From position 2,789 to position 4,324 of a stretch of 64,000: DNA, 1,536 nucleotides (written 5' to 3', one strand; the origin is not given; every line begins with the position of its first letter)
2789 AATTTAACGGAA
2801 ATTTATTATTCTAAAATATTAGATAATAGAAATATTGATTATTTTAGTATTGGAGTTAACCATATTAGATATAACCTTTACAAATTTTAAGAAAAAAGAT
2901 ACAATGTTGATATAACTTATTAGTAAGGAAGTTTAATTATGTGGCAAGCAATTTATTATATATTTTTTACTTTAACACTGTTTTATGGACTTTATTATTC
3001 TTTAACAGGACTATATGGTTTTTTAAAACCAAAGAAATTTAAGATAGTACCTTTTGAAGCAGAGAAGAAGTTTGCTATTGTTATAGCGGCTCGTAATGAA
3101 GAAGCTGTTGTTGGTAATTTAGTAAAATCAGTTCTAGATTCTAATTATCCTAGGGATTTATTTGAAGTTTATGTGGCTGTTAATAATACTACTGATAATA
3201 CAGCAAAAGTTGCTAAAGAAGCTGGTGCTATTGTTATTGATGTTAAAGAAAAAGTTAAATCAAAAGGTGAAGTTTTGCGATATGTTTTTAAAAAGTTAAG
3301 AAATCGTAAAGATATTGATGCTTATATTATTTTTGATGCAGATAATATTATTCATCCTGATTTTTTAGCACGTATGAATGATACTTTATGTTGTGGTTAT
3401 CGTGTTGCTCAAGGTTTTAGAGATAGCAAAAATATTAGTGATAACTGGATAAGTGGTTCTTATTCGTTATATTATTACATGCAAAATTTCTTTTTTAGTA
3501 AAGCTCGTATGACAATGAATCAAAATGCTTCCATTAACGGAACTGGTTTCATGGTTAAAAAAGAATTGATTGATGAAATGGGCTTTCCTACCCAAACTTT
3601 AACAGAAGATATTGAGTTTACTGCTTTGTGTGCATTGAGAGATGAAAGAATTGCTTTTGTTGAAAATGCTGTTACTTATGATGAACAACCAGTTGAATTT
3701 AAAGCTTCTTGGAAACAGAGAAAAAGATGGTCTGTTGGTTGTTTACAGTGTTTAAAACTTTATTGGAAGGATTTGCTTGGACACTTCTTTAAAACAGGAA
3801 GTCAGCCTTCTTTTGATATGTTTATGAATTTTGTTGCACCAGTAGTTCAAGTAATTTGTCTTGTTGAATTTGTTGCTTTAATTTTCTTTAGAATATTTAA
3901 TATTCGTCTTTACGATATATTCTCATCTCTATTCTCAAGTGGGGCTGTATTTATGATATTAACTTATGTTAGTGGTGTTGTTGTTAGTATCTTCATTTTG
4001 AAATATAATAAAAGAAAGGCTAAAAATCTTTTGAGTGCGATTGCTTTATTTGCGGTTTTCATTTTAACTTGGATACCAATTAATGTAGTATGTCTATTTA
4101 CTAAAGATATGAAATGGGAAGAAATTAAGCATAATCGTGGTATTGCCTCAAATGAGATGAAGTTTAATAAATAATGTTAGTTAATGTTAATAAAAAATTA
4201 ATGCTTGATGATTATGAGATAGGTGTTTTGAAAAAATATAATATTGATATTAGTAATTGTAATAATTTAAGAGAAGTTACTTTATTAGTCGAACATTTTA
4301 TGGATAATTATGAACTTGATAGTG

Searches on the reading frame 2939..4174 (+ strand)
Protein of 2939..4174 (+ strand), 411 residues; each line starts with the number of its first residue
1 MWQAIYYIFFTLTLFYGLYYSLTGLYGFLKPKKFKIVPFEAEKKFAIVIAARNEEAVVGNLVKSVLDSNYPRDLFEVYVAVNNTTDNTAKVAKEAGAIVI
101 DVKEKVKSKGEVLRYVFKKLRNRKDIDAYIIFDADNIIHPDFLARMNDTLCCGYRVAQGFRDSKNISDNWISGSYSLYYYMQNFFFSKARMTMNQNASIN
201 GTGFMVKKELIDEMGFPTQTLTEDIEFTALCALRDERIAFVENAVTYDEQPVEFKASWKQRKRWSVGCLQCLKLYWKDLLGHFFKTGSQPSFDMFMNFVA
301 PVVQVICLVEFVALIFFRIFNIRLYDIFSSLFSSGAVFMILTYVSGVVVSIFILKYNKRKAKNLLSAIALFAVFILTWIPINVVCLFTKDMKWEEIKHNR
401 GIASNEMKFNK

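Call 30: search_protein_families(library=pfam, proteins=[window:2939-4174:+], max_evalue=0.001)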
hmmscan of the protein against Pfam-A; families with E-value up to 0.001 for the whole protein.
window:2939-4174:+ (411 aa): 3 families
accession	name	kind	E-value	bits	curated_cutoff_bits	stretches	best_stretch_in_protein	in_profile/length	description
PF13641.12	Glyco_tranf_2_3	-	9.6e-31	108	27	1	45-266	3-229/230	Glycosyltransferase like family 2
PF13632.12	Glyco_trans_2_3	-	9.9e-20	71.6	27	1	130-365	3-183/198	Glycosyl transferase family group 2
PF00535.33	Glycos_transf_2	-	3e-15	57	23.3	1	47-214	2-167/168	Glycosyl transferase family 2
